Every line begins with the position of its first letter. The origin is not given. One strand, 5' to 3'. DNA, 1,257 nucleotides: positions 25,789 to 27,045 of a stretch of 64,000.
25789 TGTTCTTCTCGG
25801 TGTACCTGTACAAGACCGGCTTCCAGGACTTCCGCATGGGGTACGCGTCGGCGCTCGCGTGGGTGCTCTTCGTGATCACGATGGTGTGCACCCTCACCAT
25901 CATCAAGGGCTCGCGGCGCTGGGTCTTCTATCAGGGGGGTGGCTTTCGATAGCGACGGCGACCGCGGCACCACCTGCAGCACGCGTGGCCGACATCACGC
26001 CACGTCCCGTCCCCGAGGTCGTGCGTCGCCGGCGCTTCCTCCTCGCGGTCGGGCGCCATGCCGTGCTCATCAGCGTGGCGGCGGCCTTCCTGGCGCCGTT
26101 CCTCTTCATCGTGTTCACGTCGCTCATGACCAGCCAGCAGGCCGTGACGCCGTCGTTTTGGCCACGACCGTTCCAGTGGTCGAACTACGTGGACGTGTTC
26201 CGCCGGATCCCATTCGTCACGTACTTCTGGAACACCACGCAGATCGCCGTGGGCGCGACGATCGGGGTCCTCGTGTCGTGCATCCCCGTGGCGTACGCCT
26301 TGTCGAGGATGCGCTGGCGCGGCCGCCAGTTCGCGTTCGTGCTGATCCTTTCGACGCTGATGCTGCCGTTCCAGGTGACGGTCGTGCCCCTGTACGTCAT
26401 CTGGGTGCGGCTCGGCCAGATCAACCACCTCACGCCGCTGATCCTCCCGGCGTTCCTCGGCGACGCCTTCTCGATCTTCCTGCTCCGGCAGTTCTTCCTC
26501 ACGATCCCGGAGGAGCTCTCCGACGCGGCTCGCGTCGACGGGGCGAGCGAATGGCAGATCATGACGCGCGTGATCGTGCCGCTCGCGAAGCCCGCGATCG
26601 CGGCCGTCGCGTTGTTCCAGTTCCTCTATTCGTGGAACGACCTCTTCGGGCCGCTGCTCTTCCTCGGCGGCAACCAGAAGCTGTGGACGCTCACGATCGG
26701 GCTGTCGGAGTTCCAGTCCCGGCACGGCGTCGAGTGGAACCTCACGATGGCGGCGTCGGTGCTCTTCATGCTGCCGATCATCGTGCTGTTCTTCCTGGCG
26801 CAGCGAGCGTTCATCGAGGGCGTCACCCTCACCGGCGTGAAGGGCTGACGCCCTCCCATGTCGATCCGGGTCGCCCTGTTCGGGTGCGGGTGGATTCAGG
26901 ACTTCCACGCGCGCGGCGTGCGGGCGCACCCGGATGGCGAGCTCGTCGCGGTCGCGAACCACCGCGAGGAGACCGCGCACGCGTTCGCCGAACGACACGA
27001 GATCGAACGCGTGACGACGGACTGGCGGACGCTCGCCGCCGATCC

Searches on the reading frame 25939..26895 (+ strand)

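Call 10: search_protein_families(library=pfam, proteins=[window:25939-26895:+])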
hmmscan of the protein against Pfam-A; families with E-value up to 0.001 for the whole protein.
window:25939-26895:+ (319 aa): 0 families

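Call 42: search_protein_families(library=pfam, proteins=[window:25949-26848:+])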
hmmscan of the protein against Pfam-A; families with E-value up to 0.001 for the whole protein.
window:25949-26848:+ (299 aa): 1 family
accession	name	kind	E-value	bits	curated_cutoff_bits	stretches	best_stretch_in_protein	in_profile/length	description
PF00528.27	BPD_transp_1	-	4.4e-18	66.1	26.4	1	115-289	5-179/184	Binding-protein-dependent transport system inner membrane component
